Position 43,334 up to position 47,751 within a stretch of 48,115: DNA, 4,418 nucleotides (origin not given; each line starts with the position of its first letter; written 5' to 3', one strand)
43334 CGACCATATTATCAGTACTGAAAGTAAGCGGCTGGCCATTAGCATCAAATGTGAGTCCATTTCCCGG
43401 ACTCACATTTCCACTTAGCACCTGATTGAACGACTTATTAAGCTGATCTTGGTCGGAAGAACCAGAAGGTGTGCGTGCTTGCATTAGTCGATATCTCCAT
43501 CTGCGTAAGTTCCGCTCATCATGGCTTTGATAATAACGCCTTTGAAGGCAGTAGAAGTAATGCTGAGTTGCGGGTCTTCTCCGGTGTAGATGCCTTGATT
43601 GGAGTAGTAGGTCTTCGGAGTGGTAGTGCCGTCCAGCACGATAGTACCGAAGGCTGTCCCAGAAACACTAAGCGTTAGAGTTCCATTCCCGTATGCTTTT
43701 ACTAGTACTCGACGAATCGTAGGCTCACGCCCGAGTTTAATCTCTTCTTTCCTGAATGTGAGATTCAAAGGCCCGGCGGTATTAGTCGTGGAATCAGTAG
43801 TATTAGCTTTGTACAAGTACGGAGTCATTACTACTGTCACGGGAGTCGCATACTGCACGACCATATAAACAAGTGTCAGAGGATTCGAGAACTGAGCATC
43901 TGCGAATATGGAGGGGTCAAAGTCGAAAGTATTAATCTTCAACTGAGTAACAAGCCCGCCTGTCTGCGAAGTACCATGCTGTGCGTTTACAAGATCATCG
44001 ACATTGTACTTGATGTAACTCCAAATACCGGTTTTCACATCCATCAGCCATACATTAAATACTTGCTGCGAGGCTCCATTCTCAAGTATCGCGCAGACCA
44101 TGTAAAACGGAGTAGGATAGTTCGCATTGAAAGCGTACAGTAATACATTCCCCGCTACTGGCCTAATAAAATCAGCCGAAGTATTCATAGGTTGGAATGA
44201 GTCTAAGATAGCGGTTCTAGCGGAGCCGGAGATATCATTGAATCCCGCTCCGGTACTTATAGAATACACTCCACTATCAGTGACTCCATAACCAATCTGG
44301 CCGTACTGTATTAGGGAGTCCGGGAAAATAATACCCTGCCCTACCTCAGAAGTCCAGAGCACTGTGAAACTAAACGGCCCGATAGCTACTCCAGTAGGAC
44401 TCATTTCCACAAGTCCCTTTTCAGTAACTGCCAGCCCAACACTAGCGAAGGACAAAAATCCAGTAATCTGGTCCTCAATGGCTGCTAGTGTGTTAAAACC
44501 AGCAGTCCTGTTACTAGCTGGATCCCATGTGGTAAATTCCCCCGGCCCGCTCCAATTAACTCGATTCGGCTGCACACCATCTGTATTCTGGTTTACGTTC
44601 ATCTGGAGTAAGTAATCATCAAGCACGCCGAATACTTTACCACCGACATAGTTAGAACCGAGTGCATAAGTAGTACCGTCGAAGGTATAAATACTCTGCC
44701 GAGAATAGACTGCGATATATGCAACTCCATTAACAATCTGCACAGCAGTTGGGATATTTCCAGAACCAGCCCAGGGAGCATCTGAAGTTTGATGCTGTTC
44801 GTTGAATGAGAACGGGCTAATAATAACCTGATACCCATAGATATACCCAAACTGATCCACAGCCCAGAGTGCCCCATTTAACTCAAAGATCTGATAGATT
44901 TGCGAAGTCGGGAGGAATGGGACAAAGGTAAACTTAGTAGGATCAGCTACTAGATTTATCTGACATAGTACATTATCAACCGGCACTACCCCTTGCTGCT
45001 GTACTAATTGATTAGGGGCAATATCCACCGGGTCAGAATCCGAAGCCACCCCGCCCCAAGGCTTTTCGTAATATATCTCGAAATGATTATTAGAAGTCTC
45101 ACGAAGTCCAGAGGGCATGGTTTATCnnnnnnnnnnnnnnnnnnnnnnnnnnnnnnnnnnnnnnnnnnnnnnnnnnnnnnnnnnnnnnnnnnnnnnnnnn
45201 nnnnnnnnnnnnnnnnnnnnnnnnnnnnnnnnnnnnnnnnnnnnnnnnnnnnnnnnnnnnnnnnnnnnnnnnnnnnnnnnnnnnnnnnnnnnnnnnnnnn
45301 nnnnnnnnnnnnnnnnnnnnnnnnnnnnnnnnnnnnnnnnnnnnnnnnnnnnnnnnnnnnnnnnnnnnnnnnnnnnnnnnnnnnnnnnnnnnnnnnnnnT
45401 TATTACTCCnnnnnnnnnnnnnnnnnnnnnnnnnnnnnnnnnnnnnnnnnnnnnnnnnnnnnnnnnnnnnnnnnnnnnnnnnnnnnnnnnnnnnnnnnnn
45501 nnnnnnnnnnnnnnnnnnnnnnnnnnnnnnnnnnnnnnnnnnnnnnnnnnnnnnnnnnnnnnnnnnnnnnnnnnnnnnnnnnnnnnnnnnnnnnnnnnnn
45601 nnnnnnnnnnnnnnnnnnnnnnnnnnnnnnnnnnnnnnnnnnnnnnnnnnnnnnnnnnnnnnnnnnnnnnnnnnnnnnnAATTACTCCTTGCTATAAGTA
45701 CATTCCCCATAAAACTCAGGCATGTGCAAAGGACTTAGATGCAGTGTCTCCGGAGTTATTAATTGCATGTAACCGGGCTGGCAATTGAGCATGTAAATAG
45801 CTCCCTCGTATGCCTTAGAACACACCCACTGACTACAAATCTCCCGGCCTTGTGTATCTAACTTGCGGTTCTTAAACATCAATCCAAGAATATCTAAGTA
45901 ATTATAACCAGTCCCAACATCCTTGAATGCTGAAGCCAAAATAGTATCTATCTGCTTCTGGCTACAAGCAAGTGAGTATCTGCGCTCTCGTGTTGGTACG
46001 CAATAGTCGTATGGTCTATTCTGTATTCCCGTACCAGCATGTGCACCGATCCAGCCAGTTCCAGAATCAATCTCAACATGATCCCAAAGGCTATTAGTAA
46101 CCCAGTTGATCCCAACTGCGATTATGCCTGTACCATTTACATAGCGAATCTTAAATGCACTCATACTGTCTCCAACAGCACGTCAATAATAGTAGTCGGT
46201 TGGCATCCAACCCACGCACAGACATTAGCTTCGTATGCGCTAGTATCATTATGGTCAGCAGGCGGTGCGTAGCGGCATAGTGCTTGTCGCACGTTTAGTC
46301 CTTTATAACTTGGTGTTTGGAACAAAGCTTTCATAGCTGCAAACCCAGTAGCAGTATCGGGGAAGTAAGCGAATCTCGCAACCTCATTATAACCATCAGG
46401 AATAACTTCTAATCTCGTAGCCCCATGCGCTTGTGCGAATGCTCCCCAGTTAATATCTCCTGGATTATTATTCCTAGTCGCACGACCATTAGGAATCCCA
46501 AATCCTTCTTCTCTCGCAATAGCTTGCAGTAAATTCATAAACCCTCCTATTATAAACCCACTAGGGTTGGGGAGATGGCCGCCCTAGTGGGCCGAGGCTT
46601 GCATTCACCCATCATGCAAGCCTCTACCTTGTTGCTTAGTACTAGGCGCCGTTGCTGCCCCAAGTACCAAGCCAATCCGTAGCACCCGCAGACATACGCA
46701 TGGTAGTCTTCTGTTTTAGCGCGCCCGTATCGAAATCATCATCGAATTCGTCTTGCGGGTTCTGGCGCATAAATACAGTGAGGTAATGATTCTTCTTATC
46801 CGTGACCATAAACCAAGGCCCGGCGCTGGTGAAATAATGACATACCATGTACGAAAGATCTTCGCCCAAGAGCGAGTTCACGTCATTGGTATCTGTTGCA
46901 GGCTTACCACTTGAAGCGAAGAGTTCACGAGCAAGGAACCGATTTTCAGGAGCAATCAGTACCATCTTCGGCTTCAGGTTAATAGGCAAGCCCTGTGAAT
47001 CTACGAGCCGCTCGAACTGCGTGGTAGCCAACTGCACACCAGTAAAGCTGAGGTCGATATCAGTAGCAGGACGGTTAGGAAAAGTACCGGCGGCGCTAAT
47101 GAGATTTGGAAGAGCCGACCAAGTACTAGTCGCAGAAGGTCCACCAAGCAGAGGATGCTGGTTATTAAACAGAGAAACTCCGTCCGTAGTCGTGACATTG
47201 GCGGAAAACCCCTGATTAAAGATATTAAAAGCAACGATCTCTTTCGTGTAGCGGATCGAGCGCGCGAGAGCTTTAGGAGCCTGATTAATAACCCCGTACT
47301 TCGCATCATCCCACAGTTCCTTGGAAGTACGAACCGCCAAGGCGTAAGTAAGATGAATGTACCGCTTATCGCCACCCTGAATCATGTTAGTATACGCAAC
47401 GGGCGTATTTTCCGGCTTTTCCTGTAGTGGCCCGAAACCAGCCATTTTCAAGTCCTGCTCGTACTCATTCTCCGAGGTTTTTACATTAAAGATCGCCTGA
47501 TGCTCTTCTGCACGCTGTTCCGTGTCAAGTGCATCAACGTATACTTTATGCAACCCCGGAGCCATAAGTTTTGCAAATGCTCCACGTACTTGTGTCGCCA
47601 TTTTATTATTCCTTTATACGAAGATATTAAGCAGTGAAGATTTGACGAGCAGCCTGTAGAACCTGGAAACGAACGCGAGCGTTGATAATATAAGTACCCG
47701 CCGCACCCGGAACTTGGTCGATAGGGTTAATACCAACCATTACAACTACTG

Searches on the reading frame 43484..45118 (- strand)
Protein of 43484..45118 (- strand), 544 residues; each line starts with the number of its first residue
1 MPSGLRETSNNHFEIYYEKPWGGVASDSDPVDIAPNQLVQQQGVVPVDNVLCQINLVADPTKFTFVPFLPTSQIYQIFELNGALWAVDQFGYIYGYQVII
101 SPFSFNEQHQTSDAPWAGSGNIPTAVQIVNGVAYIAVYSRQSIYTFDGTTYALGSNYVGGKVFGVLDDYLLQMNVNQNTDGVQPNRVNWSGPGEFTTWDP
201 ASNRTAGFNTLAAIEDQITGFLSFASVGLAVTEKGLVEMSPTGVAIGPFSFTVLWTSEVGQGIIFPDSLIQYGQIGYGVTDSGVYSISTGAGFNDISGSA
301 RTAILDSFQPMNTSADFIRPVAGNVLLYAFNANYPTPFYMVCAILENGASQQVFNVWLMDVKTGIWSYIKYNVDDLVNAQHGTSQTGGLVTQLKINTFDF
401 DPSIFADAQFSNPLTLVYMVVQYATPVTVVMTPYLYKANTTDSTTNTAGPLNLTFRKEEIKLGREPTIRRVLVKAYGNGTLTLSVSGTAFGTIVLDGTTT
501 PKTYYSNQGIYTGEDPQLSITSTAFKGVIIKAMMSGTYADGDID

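Call 35: search_protein_families(library=phrogs, proteins=[window:43484-45118:-], max_evalue=0.001)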
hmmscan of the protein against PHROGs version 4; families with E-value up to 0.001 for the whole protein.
window:43484-45118:- (544 aa): 0 families

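Call 101: find_related_loci(query=A6, collection=viral_contigs, flank=10000)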
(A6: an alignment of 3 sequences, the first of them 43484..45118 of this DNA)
Query A6 (544 aa) in viral_contigs; peptide patterns used: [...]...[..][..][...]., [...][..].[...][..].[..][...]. (x = any residue, [..] = any of these).
50 stretches matched a pattern; 1 encode a relative of the query (tblastn E <= 1e-3); 1 distinct loci.
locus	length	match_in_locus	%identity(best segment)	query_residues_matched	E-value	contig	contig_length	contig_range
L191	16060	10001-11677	50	1-544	5e-164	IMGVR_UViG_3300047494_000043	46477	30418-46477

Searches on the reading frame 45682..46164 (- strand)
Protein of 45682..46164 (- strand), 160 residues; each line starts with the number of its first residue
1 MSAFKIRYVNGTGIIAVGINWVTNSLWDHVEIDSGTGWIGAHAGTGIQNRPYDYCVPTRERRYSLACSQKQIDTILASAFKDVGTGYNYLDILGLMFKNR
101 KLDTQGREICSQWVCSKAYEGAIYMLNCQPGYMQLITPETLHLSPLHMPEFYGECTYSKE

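Call 35: search_protein_families(library=phrogs, proteins=[window:45682-46164:-], max_evalue=0.001)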
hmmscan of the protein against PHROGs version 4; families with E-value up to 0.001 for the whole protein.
window:45682-46164:- (160 aa): 1 family
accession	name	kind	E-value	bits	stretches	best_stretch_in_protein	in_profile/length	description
phrog_1128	-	moron, auxiliary metabolic gene and host takeover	2e-14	54.6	1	9-142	30-165/381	enoyl-CoA hydratase/carnithine racemase-like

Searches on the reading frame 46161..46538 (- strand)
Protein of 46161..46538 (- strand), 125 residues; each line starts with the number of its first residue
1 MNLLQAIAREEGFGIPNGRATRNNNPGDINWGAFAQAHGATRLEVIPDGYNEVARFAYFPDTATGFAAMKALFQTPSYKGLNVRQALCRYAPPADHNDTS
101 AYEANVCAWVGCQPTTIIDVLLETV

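Call 35: search_protein_families(library=phrogs, proteins=[window:46161-46538:-], max_evalue=0.001)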
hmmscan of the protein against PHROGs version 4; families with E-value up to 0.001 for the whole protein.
window:46161-46538:- (125 aa): 3 families
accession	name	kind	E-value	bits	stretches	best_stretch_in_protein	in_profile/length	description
phrog_873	-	head and packaging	2.3e-14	53.7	1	19-120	356-452/1277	endolysin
phrog_2276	-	tail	5.9e-08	32.9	1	17-118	489-577/673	tail length tape measure protein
phrog_7694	-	unknown function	6.6e-06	26.2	1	19-113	505-591/675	-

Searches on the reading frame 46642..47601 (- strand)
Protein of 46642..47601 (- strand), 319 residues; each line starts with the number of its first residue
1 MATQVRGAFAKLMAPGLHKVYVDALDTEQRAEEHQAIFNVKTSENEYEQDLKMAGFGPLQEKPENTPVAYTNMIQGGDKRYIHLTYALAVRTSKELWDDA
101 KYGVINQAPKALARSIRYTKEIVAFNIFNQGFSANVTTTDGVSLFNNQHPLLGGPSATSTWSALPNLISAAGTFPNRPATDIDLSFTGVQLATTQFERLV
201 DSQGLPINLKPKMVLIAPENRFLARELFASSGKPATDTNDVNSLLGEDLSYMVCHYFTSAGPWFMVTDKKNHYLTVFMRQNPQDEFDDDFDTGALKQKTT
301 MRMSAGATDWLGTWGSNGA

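Call 35: search_protein_families(library=phrogs, proteins=[window:46642-47601:-], max_evalue=0.001)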
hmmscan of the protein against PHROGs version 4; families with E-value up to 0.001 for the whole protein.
window:46642-47601:- (319 aa): 3 families
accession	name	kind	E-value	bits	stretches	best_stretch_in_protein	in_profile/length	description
phrog_371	-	head and packaging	1.2e-11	45.4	1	11-318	10-233/303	major head protein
phrog_4523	-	head and packaging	3.9e-11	43.4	1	179-318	500-643/644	major head and protease protein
phrog_133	-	head and packaging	1.1e-07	31.9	1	6-317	380-666/668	head maturation protease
